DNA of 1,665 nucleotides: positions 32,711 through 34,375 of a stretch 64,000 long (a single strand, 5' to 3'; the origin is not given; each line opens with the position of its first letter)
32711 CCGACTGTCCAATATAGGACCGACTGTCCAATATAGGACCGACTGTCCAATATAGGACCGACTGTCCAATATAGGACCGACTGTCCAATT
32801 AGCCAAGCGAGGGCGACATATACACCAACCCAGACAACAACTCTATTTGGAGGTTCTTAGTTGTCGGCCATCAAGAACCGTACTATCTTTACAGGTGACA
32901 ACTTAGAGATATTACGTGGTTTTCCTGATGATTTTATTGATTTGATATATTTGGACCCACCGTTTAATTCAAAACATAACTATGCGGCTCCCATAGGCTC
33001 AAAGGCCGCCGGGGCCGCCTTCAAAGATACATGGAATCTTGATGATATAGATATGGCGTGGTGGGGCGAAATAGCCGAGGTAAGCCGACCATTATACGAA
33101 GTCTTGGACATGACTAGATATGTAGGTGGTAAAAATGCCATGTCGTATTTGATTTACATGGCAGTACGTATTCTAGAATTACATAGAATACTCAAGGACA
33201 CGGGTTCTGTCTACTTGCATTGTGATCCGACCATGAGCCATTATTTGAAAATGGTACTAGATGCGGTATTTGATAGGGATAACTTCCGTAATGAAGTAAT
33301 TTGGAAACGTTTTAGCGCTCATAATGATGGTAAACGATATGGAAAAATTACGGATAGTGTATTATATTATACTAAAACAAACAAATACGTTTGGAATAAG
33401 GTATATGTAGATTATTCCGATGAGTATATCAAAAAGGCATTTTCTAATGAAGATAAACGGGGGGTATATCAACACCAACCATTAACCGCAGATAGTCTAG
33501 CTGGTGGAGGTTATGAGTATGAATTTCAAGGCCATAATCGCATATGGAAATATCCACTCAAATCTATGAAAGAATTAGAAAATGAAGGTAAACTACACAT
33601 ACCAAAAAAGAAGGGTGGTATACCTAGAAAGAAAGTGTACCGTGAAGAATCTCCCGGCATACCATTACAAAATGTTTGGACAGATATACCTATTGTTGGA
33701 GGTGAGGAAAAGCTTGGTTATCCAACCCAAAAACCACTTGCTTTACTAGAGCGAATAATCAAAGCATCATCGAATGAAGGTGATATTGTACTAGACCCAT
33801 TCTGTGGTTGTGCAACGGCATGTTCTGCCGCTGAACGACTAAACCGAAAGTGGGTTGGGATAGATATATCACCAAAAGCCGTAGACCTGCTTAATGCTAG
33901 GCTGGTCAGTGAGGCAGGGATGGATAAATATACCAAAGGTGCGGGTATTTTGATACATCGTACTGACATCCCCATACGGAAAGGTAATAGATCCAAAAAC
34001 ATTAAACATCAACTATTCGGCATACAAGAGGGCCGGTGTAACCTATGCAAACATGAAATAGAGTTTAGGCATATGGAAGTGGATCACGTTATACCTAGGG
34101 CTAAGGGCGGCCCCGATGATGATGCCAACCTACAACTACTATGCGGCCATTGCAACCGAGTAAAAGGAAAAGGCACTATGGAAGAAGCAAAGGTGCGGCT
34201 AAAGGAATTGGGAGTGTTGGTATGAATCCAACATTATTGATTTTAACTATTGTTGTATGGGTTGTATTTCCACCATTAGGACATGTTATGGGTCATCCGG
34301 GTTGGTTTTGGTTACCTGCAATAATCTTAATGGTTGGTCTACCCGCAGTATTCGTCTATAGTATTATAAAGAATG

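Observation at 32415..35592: Second cargo-bearing IS of a different family: an IS1595 element carrying an MTase-HNH fusion, two tiny membrane proteins and a 19-mer array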

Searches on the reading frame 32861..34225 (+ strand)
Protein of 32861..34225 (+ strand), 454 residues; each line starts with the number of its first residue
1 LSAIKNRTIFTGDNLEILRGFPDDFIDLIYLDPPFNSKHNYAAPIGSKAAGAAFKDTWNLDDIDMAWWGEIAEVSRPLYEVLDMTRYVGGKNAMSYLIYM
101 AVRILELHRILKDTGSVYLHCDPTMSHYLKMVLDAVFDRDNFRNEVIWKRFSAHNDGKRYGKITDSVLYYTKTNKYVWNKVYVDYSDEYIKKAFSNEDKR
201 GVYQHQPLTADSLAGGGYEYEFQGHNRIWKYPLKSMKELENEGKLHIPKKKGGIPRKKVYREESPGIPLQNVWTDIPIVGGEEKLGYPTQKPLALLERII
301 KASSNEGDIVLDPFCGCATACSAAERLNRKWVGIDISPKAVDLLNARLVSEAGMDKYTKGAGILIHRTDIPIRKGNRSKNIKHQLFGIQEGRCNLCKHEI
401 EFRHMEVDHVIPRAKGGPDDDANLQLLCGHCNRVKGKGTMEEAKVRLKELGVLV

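Call 4: search_protein_families(library=pfam, proteins=[window:32861-34225:+], max_evalue=0.01)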
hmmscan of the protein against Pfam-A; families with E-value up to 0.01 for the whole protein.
window:32861-34225:+ (454 aa): 8 families
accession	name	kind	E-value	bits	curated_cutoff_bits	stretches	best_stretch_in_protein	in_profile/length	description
PF01555.25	N6_N4_Mtase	-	2.1e-42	146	26.7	1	26-344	1-219/221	DNA methylase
PF01844.29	HNH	-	2.1e-12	47.4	21.4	1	393-437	1-46/47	HNH endonuclease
PF14279.12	HNH_5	-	1.1e-10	41.7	27.5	1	393-443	1-51/56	HNH endonuclease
PF02945.21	Endonuclease_7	-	4.7e-05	23.7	23.6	1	378-446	11-72/82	Recombination endonuclease VII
PF13395.12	HNH_4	-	0.0026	18.1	22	1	398-439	11-52/54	HNH endonuclease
PF13847.12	Methyltransf_31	-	0.0029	17.7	27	0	305-342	2-42/145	Methyltransferase domain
PF03602.21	Cons_hypoth95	-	0.0039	17.3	24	0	23-40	111-128/182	Conserved hypothetical protein 95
PF13649.12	Methyltransf_25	-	0.0063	17.6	27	0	310-348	1-41/97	Methyltransferase domain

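Call 10: find_encoding_contigs(protein=window:32861-34225:+, flank=10000, max_places=10)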
Protein window:32861-34225:+ (454 aa): no gene with exactly this product is on record in the collection.

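Call 12: find_homologous_proteins(query=window:32861-34225:+)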
Query window:32861-34225:+ (454 aa): 8000 proteins with E <= 0.001 among 8000 candidates; the best 120 are listed.
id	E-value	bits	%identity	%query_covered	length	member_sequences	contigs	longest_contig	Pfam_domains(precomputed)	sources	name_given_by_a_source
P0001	0.0e+0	1069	100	100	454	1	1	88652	PF01844.30,PF14279.13,PF01555.25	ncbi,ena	-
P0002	3.4e-276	934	86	100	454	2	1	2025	PF01844.30,PF14279.13,PF01555.25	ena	-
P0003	8.4e-267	903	83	100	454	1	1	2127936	PF01844.30,PF14279.13,PF01555.25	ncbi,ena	-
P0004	3.2e-251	852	76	100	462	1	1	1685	PF01844.30,PF14279.13,PF01555.25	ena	-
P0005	1.3e-248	843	75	100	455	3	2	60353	PF01844.30,PF14279.13,PF01555.25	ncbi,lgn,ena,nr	ncbi:MAG: hypothetical protein F4010_07040 [Cenarchaeum sp. SB0669_bin_11]|nr:hypothetical protein [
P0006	4.4e-245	832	76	99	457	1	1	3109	PF01844.30,PF14279.13,PF01555.25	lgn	-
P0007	1.8e-237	807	73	100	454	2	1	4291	PF01844.30,PF14279.13,PF01555.25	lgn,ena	-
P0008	3.2e-236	803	73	100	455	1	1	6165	PF01844.30,PF14279.13,PF01555.25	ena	-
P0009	2.9e-235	799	71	100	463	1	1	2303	PF13395.13,PF01844.30,PF14279.13,PF01555.25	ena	-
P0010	5.9e-235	798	72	99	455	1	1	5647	PF01844.30,PF14279.13,PF01555.25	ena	-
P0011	1.1e-234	797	73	100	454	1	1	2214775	PF13395.13,PF01844.30,PF14279.13,PF01555.25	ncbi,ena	-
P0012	4.3e-232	789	72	99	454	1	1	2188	PF01844.30,PF14279.13,PF01555.25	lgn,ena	-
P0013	8.4e-230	781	71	99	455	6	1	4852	PF01844.30,PF14279.13,PF01555.25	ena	-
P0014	2.6e-229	780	71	99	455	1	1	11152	PF02086.22,PF01844.30,PF14279.13,PF01555.25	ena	-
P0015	6.8e-225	765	72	94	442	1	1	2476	PF01844.30,PF14279.13,PF01555.25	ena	-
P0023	2.5e-205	701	69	100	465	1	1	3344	PF01844.30,PF14279.13,PF01555.25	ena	-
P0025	1.5e-203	695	67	100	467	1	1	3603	PF01844.30,PF14279.13,PF01555.25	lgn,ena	-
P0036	9.0e-195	666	64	91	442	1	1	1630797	PF01844.30,PF14279.13,PF01555.25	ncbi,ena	-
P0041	1.8e-192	658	62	100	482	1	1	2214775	PF01844.30,PF14279.13,PF01555.25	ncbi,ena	-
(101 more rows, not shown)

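Call 13: find_encoding_contigs(protein=P0001, flank=10000, max_places=10)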
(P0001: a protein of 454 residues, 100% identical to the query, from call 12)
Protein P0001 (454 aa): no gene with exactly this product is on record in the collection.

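Call 14: find_encoding_contigs(protein=P0003, flank=8000, max_places=6)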
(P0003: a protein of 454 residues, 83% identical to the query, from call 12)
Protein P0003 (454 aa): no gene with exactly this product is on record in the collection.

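Call 15: list_cluster_members(proteins=[P0001, P0003, P0005, P0011, P0036, P0041])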
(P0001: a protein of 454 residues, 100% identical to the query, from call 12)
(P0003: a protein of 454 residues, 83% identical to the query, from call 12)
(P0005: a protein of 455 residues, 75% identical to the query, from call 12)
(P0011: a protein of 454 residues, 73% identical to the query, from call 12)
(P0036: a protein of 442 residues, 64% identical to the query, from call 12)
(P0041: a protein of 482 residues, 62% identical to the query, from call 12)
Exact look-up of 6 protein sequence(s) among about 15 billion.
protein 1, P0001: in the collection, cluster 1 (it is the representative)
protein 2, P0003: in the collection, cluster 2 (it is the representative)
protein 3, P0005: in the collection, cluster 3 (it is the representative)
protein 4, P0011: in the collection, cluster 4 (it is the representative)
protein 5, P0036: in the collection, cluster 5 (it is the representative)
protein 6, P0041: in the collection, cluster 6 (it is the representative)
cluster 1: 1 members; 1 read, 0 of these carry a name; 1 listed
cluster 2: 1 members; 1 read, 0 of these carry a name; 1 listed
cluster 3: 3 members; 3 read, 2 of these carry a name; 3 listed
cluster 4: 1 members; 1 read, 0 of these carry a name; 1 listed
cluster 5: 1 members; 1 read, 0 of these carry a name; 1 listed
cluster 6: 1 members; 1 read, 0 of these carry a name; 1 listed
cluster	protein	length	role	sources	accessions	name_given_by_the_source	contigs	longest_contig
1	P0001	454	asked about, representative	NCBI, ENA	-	-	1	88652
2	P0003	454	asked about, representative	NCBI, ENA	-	-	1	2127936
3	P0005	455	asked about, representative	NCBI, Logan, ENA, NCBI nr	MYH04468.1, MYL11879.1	MAG: hypothetical protein F4010_07040 [Cenarchaeum sp. SB0669_bin_11] | hypothetical protein [Cenarchaeum sp. SB0675_bin_21]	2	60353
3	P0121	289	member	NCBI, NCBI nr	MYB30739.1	MAG: hypothetical protein F4Y18_06890, partial [Cenarchaeum sp. SB0663_bin_5] | hypothetical protein [Cenarchaeum sp. SB0663_bin_5]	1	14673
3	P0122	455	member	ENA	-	-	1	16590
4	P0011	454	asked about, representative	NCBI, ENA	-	-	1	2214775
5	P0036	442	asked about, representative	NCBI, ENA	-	-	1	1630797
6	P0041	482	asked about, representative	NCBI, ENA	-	-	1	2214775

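Call 16: find_related_loci(query=P0001, collection=genome_contigs, flank=8000)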
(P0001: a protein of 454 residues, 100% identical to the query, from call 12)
Query P0001 (454 aa) in genome_contigs; peptide patterns used: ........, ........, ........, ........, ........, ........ (x = any residue, [..] = any of these).
79 stretches matched a pattern; 11 encode a relative of the query (tblastn E <= 1e-3); 11 distinct loci.
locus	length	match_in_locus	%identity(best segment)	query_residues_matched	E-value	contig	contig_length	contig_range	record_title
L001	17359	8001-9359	73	1-453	0e+0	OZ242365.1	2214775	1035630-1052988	MAG: Nitrosopumilaceae archaeon isolate 10bef0b7-eedc-4178-a3b8-a3e7a31a857d genome assembly, chromosome: 1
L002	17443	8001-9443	62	1-454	0e+0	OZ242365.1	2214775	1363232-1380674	MAG: Nitrosopumilaceae archaeon isolate 10bef0b7-eedc-4178-a3b8-a3e7a31a857d genome assembly, chromosome: 1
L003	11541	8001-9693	44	9-441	9e-110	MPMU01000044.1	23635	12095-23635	MAG: Gammaproteobacteria bacterium bin55 NODE_2999_length_23635_cov_7.193_ID_5997, whole genome shotgun sequence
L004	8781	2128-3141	43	9-353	1e-85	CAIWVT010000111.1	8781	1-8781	uncultured bacterium isolate KR_bin-2776 genome assembly, contig: bin-2776:111/679, whole genome shotgun sequence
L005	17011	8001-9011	41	4-378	1e-81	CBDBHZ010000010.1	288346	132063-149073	MAG: Alphaproteobacteria bacterium isolate 11607e13-6b45-45e8-9653-c7e6250e25ff genome assembly, contig: contig_10, whol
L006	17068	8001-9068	43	9-349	5e-80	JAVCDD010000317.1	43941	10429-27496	MAG: Candidatus Hatepunaea meridiana isolate MAG_3300035698_979 Ga0374944_591237, whole genome shotgun sequence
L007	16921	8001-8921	41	1-348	1e-76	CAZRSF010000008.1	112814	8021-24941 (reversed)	MAG TPA_asm: uncultured Candidatus Moduliflexus sp. isolate SRP192927_co1_965 genome assembly, contig: NODE_113_length_1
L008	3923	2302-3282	39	9-349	2e-66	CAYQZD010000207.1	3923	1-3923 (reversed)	MAG TPA_asm: uncultured bacterium isolate SRP167671_co1_177 genome assembly, contig: NODE_27217_length_3923_cov_5.665460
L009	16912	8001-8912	40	9-353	1e-65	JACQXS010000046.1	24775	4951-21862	MAG: Candidatus Stahlbacteria bacterium isolate NC_groundwater_1521_Pr4_B-0.1um_38_3 SR1-18-B1_scaffold_5795, whole geno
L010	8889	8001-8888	40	9-315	2e-60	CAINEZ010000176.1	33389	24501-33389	MAG: uncultured Bacteroidetes bacterium isolate AlinenLipids_bin-7249 genome assembly, contig: bin-7249:176/704, whole g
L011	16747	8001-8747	36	8-296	3e-48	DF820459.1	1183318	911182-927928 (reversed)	Bacterium UASB14 DNA, scaffold: UASB14_scaffold_5, whole genome shotgun sequence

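Call 31: find_related_loci(query=A1, collection=metagenome_contigs, flank=5000)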
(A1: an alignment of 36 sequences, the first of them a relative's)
Query A1 (454 aa) in metagenome_contigs; peptide patterns used: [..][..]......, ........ (x = any residue, [..] = any of these).
600 stretches matched a pattern (row limit reached: there are more); 589 encode a relative of the query (tblastn E <= 1e-3); the best 80 are kept; 80 distinct loci.
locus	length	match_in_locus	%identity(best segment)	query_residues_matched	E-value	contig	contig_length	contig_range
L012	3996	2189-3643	46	2-450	1e-137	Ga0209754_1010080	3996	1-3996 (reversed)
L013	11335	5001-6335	48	4-445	2e-132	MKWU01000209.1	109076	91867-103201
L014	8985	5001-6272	44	8-448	2e-115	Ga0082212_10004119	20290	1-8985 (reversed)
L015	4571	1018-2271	45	8-448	2e-111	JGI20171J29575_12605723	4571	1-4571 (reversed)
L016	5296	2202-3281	49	4-354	1e-108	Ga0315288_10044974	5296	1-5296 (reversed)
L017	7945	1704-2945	44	8-446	2e-108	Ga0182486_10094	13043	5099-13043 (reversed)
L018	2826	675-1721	51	9-348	2e-111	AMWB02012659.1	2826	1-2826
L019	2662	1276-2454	43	9-448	3e-111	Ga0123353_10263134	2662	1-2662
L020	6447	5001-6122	49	4-369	1e-106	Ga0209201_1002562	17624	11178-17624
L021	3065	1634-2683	50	8-348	5e-109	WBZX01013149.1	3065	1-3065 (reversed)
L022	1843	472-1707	42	8-454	1e-112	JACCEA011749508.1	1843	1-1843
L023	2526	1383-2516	46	8-401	6e-110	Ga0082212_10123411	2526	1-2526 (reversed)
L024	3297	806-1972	42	8-448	8e-108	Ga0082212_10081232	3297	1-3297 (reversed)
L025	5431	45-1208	43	8-446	5e-105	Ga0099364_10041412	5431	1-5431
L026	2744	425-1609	41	8-448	4e-108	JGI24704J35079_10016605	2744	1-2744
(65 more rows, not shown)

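Call 32: find_encoding_contigs(protein=P0005, flank=6000, max_places=4)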
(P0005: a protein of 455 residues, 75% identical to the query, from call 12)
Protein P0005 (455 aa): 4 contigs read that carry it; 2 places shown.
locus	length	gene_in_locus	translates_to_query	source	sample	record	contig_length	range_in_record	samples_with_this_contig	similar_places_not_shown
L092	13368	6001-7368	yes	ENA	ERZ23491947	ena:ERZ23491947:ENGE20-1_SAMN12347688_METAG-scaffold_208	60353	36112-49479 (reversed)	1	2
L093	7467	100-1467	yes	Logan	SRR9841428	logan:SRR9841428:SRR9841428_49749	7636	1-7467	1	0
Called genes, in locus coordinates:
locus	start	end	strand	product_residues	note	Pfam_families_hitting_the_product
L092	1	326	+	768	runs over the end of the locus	PF00133:tRNA-synt_1, PF09334:tRNA-synt_1g, PF08264:Anticodon_1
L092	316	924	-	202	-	PF01174:SNO, PF00117:GATase (weak), PF07685:GATase_3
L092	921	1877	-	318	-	PF01680:SOR_SNZ, PF05690:ThiG (faint)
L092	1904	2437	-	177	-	-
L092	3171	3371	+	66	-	-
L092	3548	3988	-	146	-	-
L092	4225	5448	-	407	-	PF00665:rve, PF13610:DDE_Tnp_IS240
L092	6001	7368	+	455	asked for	PF01555:N6_N4_Mtase, PF01844:HNH, PF14279:HNH_5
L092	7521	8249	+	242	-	PF07505:DUF5131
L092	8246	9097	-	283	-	-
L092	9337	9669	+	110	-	-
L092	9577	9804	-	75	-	-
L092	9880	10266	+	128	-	-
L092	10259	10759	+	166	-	PF01047:MarR (weak), PF09339:HTH_IclR (faint), PF12802:MarR_2 (faint), PF13412:HTH_24 (weak), PF13601:HTH_34 (faint), PF24266:HTH_HVO_0163_N, PF01022:HTH_5 (weak), PF13412:HTH_24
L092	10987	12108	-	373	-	-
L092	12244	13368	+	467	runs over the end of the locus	PF07282:Cas12f1-like_TNB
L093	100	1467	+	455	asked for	PF01555:N6_N4_Mtase, PF01844:HNH, PF14279:HNH_5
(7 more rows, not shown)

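Call 36: search_protein_families(library=padloc, proteins=[P0001, L002:7586-7816:+], max_evalue=0.01)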
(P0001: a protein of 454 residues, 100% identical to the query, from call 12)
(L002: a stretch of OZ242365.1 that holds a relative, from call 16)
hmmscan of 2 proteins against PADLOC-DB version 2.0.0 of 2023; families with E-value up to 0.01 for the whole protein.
P0001 (454 aa): 89 families (the best 25 are shown)
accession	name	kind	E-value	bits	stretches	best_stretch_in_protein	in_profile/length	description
PDLC03354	MTase_II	-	2.8e-63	212.4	1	93-351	126-385/425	Type II methyltransferase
PDLC03339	MTase_II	-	4.4e-57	191.6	3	257-350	179-273/399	Type II methyltransferase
PDLC03300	MTase_II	-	3.4e-48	162.2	3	267-356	195-284/302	Type II methyltransferase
PDLC03371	MTase_II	-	1e-39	134.6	1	5-350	9-254/260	Type II methyltransferase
PDLC03638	MTase_III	-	6.6e-39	131.9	1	94-341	429-670/816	Type III methyltransferase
PDLC03299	MTase_II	-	6.3e-36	122.4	3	271-349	179-258/296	Type II methyltransferase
PDLC03644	MTase_III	-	1.8e-33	114.1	1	7-348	39-393/542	Type III methyltransferase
PDLC03641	MTase_III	-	1.3e-32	111.2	1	9-330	107-434/657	Type III methyltransferase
PDLC03633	MTase_III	-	1.3e-30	104.6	2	273-350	281-355/616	Type III methyltransferase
PDLC03635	MTase_III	-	3.2e-30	103.4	2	86-197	258-374/708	Type III methyltransferase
PDLC03636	MTase_III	-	1.5e-29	101.2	2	96-212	96-213/575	Type III methyltransferase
PDLC03265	MTase_II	-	1.7e-25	88.2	2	270-348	252-328/333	Type II methyltransferase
PDLC03238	MTase_II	-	1.8e-25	87.9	2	265-339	281-356/428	Type II methyltransferase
PDLC03216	MTase_II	-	3.1e-24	83.7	2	271-356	172-263/364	Type II methyltransferase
PDLC03634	MTase_III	-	4.4e-24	83.3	1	9-329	97-431/621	Type III methyltransferase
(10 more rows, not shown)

L002:7586-7816:+ (76 aa): 0 families

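Call 37: search_protein_families(library=ncbifam, proteins=[P0001, L002:7586-7816:+], max_evalue=0.01)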
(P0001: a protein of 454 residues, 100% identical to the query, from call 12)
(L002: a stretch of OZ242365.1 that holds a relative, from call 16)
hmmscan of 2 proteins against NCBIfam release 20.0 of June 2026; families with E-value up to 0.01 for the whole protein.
P0001 (454 aa): 8 families
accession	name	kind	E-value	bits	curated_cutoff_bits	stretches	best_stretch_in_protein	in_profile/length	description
NF008572.0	PRK11524.1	equivalog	5.8e-30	104.4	292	3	282-348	190-256/294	adenine-specific DNA-methyltransferase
NF050803.1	DnaMtaseCcrMCaul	equivalog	4.3e-22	78.5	830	2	281-354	173-253/350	adenine-specific DNA-methyltransferase CcrM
NF010253.0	PRK13699.1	subfamily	3.1e-13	49.9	244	1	286-337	143-194/226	DNA methyltransferase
NF049971.1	CRISPR_Cas9d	exception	3.9e-10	39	375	1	377-439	532-597/986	type II CRISPR RNA-guided endonuclease Cas9d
NF040563.1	guided_IscB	equivalog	5.2e-09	35.7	175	1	381-443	183-243/314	RNA-guided endonuclease IscB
TIGR01865.2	cas_Csn1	equivalog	0.00035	19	100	1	375-439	558-628/1070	type II CRISPR RNA-guided endonuclease Cas9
NF047732.1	tRNAMtaseTrm5bMeth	equivalog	0.0013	17.8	500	1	300-346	192-237/337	tRNA (guanine(37)-N1)-methyltransferase Trm5b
TIGR02646.1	TIGR02646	subfamily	0.0018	18.3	52.15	1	376-441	10-74/144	retron system putative HNH endonuclease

L002:7586-7816:+ (76 aa): 0 families

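Call 38: search_solved_structures(query=P0001, max_evalue=0.001)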
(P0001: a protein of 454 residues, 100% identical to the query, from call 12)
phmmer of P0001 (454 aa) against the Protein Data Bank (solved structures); distinct sequences matched with E-value up to 0.001: 20.
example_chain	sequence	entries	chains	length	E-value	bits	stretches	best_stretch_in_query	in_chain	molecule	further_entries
6pbd_A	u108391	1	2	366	4.3e-17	65.2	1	270-349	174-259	Modification methylase CcrMI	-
5hfj_A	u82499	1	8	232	5.2e-14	55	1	274-338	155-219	Adenine specific DNA methyltransferase (DpnA)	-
5hek_A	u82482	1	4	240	5.6e-14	54.9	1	274-338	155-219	Adenine specific DNA methyltransferase (DpnA)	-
2zie_A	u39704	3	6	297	3e-13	52.5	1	269-351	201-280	Putative modification methylase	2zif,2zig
8s9m_A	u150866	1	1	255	6.1e-13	51.5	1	282-350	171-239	DNA cytosine-N4 methyltransferase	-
8s9n_A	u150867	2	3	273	7.5e-13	51.2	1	283-350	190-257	DNA cytosine-N4 methyltransferase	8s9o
9c3u_A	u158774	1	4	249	3.6e-12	48.9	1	282-340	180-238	Methyltransferase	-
8urk_A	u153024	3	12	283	4.9e-12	48.5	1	282-343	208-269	Methyltransferase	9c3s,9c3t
1g60_A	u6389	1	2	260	2.3e-11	46.2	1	280-345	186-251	Adenine-specific Methyltransferase MboIIA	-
6k0w_B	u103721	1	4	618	8.9e-11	44.3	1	5-176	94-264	Adenine specific DNA methyltransferase (Mod)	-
1eg2_A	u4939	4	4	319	2.2e-10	43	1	270-339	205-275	MODIFICATION METHYLASE RSRI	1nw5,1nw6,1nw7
1nw8_A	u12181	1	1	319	2.3e-10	43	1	270-339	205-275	MODIFICATION METHYLASE RSRI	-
4zcf_A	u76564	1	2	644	1.2e-08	37.3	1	8-178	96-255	Restriction endonuclease EcoP15I, modification subunit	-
1boo_A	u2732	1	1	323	4.5e-08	35.4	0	286-343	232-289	PROTEIN (N-4 CYTOSINE-SPECIFIC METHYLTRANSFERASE PVU II)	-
8d2k_A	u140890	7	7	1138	2.5e-06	29.7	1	381-438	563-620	CRISPR-associated endonuclease, Csn1 family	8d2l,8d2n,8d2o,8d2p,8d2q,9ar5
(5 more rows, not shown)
